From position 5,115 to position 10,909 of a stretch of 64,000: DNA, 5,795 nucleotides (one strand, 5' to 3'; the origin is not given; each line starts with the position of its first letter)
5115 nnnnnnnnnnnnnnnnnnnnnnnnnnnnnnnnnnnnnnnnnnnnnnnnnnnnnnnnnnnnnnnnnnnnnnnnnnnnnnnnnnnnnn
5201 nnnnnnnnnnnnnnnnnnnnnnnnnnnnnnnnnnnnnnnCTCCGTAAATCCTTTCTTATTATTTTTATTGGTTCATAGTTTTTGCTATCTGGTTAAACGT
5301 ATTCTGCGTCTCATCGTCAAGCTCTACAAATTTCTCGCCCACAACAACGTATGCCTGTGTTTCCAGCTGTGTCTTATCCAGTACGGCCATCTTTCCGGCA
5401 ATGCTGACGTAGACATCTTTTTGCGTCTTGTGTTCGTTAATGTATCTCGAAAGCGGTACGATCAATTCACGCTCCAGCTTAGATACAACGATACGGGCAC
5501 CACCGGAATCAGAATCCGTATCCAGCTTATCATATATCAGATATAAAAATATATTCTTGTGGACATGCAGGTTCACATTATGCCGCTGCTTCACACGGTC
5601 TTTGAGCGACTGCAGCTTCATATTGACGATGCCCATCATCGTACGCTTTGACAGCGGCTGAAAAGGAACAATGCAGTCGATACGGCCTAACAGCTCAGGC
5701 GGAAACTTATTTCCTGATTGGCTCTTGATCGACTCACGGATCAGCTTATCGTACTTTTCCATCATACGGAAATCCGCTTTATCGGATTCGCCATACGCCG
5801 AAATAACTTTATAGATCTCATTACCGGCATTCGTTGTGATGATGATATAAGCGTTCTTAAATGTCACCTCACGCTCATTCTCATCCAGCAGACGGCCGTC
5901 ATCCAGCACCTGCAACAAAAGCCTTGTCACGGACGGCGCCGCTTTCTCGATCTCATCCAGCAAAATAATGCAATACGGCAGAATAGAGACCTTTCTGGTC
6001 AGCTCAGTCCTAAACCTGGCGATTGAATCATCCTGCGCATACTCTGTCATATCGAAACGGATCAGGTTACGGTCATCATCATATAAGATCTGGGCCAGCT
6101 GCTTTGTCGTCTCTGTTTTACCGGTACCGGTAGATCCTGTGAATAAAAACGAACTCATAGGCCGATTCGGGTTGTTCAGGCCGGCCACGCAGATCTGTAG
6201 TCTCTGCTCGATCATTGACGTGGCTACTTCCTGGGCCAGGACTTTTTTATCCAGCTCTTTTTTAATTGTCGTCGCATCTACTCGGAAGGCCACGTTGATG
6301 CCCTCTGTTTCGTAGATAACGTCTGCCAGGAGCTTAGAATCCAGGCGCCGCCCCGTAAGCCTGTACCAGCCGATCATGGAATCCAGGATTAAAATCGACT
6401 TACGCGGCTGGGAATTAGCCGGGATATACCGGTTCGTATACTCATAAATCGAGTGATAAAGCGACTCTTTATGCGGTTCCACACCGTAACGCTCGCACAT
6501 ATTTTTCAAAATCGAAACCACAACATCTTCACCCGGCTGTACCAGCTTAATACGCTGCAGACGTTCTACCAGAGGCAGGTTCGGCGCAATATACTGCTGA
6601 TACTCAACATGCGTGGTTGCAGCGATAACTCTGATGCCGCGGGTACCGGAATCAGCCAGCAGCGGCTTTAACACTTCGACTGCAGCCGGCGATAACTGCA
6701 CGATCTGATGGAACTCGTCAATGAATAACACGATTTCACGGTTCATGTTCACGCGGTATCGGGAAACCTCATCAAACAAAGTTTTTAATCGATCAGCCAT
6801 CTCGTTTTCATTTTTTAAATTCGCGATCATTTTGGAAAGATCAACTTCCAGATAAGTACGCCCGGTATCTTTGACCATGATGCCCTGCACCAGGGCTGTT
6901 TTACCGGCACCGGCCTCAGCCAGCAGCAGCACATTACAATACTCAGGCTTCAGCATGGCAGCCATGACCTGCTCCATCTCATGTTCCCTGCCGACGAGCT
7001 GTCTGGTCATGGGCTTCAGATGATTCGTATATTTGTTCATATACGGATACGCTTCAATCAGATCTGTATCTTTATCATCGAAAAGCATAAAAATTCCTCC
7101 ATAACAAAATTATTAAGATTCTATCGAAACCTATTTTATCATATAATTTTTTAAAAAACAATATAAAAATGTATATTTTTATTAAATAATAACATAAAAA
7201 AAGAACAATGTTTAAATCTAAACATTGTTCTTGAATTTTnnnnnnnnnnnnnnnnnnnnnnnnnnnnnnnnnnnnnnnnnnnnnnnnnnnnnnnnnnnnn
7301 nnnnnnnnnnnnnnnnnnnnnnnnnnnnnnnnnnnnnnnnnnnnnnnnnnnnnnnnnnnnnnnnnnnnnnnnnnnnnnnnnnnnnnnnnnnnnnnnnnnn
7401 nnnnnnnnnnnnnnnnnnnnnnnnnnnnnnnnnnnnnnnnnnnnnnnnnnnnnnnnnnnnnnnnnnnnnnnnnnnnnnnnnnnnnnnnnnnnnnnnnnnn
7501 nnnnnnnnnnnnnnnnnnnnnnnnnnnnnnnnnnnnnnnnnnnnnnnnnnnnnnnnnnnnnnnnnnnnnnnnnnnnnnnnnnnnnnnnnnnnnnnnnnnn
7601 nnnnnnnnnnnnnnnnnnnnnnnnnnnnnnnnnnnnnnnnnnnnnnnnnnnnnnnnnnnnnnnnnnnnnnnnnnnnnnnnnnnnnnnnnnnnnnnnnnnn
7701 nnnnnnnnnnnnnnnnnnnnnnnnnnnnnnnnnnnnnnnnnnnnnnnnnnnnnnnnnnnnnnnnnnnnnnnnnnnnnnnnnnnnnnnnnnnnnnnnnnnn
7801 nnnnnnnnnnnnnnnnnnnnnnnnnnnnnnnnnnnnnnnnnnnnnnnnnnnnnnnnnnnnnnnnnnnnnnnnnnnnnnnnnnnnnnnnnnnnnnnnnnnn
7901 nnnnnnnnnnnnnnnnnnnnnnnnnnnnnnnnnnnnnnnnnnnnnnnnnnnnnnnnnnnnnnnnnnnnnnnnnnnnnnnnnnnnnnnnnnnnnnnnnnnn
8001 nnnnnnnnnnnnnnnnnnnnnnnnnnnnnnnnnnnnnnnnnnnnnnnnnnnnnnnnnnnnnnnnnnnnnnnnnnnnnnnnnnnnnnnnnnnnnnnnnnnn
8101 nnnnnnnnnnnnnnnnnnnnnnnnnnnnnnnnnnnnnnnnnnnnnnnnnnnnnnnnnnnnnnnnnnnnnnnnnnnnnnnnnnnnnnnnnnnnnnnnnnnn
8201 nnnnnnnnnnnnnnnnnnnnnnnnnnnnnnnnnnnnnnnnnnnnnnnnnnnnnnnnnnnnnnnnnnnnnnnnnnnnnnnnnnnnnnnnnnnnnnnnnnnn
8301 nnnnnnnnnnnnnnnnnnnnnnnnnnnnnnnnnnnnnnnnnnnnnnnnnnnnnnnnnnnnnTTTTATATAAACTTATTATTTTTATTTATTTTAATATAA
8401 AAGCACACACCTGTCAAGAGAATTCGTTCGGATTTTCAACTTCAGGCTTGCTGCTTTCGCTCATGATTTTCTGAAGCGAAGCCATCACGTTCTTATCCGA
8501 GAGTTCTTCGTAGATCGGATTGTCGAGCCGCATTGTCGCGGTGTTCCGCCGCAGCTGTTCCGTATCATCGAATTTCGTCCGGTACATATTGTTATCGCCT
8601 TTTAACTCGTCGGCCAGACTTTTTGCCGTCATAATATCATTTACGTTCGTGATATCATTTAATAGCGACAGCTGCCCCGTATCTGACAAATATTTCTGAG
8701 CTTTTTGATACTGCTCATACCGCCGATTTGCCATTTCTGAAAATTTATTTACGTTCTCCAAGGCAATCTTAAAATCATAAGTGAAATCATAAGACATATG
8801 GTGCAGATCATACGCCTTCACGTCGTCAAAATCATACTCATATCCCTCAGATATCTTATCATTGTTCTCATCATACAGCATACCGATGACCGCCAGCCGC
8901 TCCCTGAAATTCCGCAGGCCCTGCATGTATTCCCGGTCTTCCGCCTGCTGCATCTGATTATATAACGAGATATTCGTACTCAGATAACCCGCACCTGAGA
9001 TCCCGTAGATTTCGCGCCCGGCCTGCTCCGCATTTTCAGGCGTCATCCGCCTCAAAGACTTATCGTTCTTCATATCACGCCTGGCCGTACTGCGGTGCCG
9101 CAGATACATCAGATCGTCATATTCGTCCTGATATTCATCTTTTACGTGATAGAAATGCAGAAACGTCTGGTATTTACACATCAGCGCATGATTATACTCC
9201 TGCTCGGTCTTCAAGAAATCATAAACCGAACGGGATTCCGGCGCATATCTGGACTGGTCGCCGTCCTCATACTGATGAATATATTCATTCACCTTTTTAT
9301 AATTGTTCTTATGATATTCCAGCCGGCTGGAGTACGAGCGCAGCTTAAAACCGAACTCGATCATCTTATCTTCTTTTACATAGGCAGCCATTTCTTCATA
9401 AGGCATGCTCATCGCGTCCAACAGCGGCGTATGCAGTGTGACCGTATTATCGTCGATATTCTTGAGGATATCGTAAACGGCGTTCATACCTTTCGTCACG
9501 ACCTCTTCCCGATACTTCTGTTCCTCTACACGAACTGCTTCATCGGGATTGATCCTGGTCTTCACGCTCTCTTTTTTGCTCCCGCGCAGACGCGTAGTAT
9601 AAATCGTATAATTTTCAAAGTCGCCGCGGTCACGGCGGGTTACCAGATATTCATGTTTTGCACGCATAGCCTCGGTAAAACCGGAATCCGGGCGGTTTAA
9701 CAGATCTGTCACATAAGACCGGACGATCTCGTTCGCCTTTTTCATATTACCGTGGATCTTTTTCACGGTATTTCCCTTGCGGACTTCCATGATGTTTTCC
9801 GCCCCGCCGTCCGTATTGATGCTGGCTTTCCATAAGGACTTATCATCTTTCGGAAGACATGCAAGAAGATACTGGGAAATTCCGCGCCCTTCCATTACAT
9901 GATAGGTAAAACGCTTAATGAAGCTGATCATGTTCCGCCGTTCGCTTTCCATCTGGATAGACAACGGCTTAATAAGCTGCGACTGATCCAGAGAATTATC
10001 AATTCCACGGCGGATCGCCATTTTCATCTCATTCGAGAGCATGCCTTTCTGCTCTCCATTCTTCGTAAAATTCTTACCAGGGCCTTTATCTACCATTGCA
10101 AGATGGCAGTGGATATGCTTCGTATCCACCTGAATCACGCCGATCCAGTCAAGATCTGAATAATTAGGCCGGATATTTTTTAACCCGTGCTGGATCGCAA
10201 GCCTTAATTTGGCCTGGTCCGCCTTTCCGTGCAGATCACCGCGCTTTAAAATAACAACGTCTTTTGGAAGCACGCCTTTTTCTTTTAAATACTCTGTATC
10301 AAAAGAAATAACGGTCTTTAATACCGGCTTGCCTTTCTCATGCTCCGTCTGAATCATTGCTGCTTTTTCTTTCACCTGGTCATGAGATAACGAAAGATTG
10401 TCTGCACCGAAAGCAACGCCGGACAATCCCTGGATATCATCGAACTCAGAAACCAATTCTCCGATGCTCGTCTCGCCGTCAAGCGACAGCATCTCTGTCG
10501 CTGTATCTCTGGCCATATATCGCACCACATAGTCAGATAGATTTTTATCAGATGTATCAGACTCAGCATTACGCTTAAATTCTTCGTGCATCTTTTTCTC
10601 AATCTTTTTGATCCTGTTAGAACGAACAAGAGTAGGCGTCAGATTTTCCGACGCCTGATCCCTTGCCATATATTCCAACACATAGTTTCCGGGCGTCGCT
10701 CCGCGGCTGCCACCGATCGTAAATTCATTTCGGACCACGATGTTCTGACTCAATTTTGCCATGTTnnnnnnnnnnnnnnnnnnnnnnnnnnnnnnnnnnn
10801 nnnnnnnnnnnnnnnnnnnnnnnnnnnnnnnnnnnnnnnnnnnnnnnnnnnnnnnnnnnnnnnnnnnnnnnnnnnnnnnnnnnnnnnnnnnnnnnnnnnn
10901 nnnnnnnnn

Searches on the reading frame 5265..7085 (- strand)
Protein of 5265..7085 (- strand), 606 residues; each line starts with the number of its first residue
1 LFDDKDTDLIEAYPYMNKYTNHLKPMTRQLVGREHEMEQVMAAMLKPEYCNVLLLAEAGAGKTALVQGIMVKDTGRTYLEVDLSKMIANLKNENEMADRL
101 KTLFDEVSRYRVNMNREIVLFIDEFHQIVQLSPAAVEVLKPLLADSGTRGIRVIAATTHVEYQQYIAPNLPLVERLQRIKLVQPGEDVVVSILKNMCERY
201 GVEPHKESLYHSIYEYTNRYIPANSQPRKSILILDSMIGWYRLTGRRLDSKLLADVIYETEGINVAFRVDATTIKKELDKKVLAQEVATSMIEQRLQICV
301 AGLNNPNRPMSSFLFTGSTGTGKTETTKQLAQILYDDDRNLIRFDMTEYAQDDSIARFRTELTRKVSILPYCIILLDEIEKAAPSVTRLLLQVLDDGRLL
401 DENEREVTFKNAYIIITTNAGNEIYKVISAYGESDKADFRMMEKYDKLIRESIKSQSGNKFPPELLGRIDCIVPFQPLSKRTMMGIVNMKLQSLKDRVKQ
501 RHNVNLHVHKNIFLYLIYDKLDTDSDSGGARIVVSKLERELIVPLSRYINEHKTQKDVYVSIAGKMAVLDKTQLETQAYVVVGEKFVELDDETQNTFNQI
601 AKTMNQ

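Call 54: search_protein_families(library=pfam, proteins=[window:5265-7085:-], max_evalue=0.0001)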
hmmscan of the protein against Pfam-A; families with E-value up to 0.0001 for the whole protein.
window:5265-7085:- (606 aa): 13 families
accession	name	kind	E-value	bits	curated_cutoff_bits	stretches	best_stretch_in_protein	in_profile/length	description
PF07724.20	AAA_2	-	2.6e-40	138.6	27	1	308-471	1-165/166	AAA domain (Cdc48 subfamily)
PF00004.35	AAA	-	2e-21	77.3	21.2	2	52-179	1-126/131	ATPase family associated with various cellular activities (AAA)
PF07728.20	AAA_5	-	3.2e-13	50.3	22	1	313-422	2-125/139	AAA domain (dynein-related subfamily)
PF13191.12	AAA_16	-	8.4e-11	43.1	32.6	0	29-70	1-45/167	AAA ATPase domain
PF13173.12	AAA_14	-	2.1e-08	34.6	27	0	314-397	6-88/129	AAA domain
PF13401.12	AAA_22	-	3.3e-08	34.4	27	0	313-365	8-57/130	AAA domain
PF12775.13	AAA_7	-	1.2e-07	31.8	25.8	0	41-126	25-110/181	P-loop containing dynein motor region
PF00158.32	Sigma54_activat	-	2.1e-06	27.9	20.2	0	310-351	22-63/168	Sigma-54 interaction domain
PF00437.27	T2SSE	-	1.6e-05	24.2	24.9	0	307-344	139-176/370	Type II/IV secretion system protein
PF02367.23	TsaE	-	1.7e-05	25.3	26.6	0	36-70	6-42/128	Threonylcarbamoyl adenosine biosynthesis protein TsaE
PF10431.15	ClpB_D2-small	-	2.4e-05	24.7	21.9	1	478-556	1-75/81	C-terminal, D2-small domain, of ClpB protein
PF05496.18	RuvB_N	-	4.1e-05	23.8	27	0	281-398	4-112/159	Holliday junction DNA helicase RuvB P-loop domain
PF25199.1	nSTAND_NTPase5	-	9.5e-05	22.7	34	0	296-390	28-116/145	Novel STAND NTPase 5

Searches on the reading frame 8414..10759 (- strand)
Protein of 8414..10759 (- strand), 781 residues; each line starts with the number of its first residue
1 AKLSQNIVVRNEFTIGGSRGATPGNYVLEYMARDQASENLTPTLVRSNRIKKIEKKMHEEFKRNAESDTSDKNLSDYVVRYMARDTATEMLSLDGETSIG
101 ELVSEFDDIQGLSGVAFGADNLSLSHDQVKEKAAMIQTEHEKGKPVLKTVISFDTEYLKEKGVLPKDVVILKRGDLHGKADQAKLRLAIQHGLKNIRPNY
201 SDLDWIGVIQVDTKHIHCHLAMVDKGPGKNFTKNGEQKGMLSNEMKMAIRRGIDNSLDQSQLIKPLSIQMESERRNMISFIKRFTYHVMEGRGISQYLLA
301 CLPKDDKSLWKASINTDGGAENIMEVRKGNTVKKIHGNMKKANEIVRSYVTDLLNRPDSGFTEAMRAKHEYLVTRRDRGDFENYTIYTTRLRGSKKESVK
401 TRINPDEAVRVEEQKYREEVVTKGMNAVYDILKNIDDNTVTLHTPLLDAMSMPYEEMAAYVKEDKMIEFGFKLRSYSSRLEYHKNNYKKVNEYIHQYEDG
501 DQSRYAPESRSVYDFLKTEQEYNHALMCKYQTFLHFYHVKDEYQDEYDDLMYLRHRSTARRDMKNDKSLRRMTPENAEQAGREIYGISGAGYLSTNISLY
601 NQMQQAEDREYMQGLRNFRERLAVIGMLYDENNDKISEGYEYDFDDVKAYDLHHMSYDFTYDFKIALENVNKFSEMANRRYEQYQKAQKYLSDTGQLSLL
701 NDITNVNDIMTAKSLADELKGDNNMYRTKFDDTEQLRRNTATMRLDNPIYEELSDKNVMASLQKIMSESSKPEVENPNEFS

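Call 10: search_protein_families(library=phrogs, proteins=[window:8414-10759:-], max_evalue=0.001)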
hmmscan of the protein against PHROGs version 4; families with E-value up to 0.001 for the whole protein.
window:8414-10759:- (781 aa): 0 families

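Call 54: search_protein_families(library=pfam, proteins=[window:8414-10759:-], max_evalue=0.0001)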
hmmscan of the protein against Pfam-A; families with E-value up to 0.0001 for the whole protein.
window:8414-10759:- (781 aa): 1 family
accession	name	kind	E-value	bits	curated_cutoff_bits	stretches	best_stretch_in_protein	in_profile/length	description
PF18555.7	MobL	-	5.6e-37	128.1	28.5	1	70-317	15-271/383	MobL relaxases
